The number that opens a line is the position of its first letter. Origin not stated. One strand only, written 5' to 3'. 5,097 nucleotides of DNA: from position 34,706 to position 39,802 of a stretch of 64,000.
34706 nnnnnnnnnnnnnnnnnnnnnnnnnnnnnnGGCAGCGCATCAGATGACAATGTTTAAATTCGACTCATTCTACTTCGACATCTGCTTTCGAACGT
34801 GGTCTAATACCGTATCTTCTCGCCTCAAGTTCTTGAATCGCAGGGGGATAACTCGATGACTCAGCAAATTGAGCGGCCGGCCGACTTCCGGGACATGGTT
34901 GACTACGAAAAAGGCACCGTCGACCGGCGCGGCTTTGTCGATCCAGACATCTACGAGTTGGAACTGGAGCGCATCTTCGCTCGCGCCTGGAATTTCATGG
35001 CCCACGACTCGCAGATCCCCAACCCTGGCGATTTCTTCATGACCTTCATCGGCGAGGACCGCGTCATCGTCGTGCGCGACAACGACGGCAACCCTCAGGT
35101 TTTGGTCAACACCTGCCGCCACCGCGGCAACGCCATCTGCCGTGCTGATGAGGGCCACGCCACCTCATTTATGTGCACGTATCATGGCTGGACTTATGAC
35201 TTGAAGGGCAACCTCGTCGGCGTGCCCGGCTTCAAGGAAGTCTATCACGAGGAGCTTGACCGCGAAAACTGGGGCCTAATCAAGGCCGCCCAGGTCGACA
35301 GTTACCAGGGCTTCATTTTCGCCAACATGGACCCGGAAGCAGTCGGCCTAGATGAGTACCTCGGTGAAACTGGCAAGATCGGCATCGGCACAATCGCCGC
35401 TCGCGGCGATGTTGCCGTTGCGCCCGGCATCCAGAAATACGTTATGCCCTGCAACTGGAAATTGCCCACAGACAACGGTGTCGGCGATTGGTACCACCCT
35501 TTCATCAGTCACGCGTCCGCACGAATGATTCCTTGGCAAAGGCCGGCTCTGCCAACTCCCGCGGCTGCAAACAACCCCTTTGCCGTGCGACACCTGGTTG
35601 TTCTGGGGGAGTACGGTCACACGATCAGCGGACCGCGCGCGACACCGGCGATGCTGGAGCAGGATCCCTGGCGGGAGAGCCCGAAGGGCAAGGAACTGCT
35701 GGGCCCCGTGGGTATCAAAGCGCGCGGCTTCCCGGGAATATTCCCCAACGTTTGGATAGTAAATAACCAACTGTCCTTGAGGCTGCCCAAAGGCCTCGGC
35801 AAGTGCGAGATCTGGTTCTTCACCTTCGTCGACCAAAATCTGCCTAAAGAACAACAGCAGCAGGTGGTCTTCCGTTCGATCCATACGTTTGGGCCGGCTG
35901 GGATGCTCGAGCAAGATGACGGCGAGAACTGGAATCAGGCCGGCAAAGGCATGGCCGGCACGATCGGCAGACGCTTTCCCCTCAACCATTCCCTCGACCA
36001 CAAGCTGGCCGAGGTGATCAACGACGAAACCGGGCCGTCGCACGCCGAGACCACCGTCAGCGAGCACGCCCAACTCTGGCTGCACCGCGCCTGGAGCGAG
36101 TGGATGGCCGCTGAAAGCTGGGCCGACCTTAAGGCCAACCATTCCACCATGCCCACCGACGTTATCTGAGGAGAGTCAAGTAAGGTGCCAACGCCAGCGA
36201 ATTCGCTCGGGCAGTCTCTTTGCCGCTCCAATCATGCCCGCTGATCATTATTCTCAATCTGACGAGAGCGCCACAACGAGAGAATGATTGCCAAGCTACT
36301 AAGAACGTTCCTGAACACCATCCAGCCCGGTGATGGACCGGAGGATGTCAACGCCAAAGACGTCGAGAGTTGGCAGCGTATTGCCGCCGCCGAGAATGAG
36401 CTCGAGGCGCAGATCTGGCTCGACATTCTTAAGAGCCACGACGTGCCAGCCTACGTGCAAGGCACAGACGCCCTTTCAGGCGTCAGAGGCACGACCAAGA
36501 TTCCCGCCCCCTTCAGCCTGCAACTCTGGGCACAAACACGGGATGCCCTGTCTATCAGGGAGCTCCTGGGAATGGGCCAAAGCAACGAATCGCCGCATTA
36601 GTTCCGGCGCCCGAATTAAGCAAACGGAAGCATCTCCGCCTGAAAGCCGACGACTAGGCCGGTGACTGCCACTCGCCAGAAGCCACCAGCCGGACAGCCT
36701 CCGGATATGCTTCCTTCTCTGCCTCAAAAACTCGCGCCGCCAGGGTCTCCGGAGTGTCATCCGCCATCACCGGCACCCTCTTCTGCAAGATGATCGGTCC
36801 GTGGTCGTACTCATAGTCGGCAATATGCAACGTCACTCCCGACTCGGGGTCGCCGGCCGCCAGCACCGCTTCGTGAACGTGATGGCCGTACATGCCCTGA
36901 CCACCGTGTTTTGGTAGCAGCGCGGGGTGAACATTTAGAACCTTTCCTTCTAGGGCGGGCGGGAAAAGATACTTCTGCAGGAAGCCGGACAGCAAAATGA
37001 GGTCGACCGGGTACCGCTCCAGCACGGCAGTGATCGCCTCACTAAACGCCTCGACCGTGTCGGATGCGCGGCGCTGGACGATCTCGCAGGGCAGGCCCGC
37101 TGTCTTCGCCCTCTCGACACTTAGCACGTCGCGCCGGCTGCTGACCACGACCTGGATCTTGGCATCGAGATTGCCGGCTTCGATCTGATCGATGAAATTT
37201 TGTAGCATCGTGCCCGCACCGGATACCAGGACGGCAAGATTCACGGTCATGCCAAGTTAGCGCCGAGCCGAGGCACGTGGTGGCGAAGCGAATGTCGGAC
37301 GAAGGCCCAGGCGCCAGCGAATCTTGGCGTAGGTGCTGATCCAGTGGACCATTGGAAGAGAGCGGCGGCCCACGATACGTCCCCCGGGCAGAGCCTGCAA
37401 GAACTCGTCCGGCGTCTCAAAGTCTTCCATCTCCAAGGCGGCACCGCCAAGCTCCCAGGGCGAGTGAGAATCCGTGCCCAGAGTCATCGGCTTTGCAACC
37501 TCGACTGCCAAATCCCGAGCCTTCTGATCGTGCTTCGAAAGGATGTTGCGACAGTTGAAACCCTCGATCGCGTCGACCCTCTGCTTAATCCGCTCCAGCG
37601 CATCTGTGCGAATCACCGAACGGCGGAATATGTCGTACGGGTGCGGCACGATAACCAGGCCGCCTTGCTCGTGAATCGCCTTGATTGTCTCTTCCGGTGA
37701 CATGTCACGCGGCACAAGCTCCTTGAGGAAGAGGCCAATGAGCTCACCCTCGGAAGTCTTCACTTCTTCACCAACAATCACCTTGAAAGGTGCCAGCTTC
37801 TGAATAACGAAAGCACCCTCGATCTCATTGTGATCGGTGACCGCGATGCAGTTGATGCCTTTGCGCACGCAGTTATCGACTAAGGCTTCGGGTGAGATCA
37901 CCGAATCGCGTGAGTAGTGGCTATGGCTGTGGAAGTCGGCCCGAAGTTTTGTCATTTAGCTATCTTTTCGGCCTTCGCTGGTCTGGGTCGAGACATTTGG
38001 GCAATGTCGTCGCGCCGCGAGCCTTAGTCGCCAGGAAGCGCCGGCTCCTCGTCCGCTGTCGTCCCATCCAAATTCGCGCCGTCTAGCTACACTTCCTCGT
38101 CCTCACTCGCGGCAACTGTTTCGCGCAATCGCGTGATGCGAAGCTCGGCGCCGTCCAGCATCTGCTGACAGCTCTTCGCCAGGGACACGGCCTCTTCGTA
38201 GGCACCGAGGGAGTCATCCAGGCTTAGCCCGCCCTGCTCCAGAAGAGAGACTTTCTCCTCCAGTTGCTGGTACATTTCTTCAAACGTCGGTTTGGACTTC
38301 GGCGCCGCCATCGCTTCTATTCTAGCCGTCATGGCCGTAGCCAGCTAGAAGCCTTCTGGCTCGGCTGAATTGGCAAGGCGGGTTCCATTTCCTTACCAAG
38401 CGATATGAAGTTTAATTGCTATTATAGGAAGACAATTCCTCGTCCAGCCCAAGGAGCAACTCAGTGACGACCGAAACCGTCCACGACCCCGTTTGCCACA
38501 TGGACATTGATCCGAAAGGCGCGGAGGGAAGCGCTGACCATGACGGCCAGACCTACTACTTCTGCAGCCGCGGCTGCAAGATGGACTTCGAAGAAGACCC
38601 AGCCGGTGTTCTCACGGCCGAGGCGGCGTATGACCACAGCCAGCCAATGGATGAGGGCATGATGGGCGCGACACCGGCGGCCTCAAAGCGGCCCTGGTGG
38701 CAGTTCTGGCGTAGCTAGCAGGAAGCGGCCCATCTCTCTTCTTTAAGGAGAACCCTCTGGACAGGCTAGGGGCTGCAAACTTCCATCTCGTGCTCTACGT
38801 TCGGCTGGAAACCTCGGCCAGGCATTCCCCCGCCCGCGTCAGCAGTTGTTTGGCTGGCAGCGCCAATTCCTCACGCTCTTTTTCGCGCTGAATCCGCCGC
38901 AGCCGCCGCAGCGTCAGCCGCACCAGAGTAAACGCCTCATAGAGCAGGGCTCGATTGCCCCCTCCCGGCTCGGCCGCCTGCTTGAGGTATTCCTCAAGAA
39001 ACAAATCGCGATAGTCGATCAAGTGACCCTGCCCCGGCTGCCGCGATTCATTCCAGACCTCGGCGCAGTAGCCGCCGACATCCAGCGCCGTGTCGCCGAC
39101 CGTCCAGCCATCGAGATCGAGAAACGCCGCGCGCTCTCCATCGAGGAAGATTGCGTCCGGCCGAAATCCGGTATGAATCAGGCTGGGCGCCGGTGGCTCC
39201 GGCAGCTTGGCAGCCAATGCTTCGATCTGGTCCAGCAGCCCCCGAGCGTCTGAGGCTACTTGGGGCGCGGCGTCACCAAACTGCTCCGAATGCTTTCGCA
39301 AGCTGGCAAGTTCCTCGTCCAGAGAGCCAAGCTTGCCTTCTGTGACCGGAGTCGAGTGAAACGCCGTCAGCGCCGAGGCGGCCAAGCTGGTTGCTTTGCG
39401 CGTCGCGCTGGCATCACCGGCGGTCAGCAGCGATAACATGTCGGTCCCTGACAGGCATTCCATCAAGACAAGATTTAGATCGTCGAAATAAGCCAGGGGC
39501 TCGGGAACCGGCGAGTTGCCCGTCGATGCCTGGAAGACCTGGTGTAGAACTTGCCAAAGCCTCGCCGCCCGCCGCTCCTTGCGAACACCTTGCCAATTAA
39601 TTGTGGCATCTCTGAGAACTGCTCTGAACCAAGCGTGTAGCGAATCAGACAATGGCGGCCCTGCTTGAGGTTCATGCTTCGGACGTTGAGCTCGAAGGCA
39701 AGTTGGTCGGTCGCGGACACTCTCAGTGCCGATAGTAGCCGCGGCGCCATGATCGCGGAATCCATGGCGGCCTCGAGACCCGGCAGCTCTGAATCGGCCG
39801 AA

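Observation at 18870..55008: Seven stand-alone paralogous Rieske oxygenase alpha-subunit genes, all on one strand, with no partner subunits or electron-transfer genes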

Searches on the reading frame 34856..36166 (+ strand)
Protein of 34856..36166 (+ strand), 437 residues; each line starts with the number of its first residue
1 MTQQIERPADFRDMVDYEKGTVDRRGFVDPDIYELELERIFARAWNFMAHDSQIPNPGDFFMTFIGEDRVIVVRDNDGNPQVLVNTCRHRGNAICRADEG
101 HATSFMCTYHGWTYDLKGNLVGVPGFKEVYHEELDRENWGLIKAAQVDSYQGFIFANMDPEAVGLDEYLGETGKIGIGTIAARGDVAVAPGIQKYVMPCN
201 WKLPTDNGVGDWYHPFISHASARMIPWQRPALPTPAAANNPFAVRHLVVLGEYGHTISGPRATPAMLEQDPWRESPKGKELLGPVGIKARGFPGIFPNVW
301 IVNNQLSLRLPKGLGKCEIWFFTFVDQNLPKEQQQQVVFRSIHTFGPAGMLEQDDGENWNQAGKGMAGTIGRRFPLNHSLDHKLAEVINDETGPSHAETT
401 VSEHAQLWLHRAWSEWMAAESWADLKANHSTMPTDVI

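Call 5: search_protein_families(library=pfam, proteins=[window:34856-36166:+])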
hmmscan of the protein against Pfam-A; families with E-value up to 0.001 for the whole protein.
window:34856-36166:+ (437 aa): 2 families
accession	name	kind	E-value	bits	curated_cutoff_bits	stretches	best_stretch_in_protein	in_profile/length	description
PF00355.32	Rieske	-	1.2e-15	57.6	20.3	1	45-128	2-83/88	Rieske [2Fe-2S] domain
PF00848.25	Ring_hydroxyl_A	-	4.7e-09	36.9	24.9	1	194-417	11-206/208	Ring hydroxylating alpha subunit (catalytic domain)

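Call 6: search_protein_families(library=ncbifam, proteins=[window:34856-36166:+])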
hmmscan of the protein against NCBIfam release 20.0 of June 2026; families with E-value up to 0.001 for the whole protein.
window:34856-36166:+ (437 aa): 6 families
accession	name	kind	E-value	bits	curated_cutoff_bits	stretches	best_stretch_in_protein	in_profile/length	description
NF042946.1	3PPDioc_HcaE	equivalog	3.2e-86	290.1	830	2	10-223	4-218/450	3-phenylpropionate/cinnamic acid dioxygenase subunit alpha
TIGR03229.1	benzo_1_2_benA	equivalog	5.9e-44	150.6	780.95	1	19-216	11-212/433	benzoate 1,2-dioxygenase large subunit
NF041684.1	ant_diox_AndAc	equivalog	4.2e-42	144.2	750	1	19-219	20-222/418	anthranilate 1,2-dioxygenase large subunit AndAc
TIGR03228.1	anthran_1_2_A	equivalog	3.8e-38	131.3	671.9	1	22-215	16-209/438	anthranilate 1,2-dioxygenase large subunit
NF058607.1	GlBtMonoOxGbcA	equivalog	2.4e-31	108.6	670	1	27-219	38-222/420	glycine betaine monooxygenase oxygenase subunit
NF052579.1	BetMthstMoxSdmAMthl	equivalog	8.7e-05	21.6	600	1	66-123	38-94/351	4beta-methylsterol monooxygenase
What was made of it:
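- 34856..36169 (+): R5, alpha subunit, 437 aa. Calls 5, 6.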

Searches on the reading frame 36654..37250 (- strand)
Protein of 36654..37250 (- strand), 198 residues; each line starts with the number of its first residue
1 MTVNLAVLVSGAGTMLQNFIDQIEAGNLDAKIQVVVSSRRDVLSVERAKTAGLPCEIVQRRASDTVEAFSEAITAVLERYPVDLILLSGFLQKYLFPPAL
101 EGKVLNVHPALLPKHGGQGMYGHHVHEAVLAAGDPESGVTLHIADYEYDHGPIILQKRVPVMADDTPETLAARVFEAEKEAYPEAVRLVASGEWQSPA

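Call 8: search_protein_families(library=pfam, proteins=[window:36654-37250:-], max_evalue=0.01)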
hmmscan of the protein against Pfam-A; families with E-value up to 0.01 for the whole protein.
window:36654-37250:- (198 aa): 1 family
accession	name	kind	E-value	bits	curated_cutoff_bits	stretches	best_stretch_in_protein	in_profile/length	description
PF00551.24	Formyl_trans_N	-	1.6e-41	142.5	26.1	1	4-186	2-181/181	Formyl transferase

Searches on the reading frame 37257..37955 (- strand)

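Call 8: search_protein_families(library=pfam, proteins=[window:37257-37955:-], max_evalue=0.01)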
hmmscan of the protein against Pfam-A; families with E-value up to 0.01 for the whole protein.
window:37257-37955:- (232 aa): 2 families
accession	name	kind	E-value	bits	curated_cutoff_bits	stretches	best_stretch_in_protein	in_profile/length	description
PF02811.25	PHP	-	1e-09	39.4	26.4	1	7-68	1-66/164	PHP domain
PF13263.12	PHP_C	-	1.3e-08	34.7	21.3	1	144-192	5-54/56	PHP-associated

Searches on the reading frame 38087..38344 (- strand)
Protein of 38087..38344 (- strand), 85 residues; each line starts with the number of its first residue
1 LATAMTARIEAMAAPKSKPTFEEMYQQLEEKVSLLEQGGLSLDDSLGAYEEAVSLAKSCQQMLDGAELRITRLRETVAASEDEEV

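Call 12: search_protein_families(library=pfam, proteins=[window:38087-38344:-], max_evalue=0.01)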
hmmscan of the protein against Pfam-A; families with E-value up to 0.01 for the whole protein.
window:38087-38344:- (85 aa): 1 family
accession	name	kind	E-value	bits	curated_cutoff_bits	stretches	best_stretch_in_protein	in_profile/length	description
PF02609.21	Exonuc_VII_S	-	1.4e-17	63.8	24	1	21-71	1-51/52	Exonuclease VII small subunit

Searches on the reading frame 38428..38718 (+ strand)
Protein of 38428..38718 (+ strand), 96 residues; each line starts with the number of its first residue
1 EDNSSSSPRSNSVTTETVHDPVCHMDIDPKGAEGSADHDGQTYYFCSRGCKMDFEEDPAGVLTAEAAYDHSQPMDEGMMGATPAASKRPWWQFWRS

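Call 12: search_protein_families(library=pfam, proteins=[window:38428-38718:+], max_evalue=0.01)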
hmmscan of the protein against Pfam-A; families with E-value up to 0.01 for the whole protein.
window:38428-38718:+ (96 aa): 3 families
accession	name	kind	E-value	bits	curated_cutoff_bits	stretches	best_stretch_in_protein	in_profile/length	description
PF04945.19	YHS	-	1.6e-12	47.7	30.3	1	18-59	1-41/47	YHS domain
PF24273.1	TRASH_HVO_1752_C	-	0.0018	18.9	27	1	23-56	7-38/47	HVO_1752, C-terminal TRASH domain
PF06467.20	zf-FCS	-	0.003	17.8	22.4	1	37-53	22-38/39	MYM-type Zinc finger with FCS sequence motif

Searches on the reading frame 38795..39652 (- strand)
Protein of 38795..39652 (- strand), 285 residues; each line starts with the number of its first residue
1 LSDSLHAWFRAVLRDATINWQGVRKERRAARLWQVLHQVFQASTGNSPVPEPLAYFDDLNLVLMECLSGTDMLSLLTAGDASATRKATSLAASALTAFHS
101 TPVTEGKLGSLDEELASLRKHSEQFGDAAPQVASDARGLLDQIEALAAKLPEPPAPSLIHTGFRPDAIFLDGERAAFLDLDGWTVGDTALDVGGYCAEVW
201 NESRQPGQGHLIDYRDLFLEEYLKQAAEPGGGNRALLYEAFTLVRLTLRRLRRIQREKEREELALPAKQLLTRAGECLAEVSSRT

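Call 8: search_protein_families(library=pfam, proteins=[window:38795-39652:-], max_evalue=0.01)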
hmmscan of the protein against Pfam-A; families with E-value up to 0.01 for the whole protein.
window:38795-39652:- (285 aa): 2 families
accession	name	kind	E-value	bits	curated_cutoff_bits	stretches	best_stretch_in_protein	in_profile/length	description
PF01636.29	APH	-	3.5e-16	60.1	23.2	1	37-208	44-221/239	Phosphotransferase enzyme family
PF04655.20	APH_6_hur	-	0.0024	17.7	27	1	53-175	62-177/252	Aminoglycoside/hydroxyurea antibiotic resistance kinase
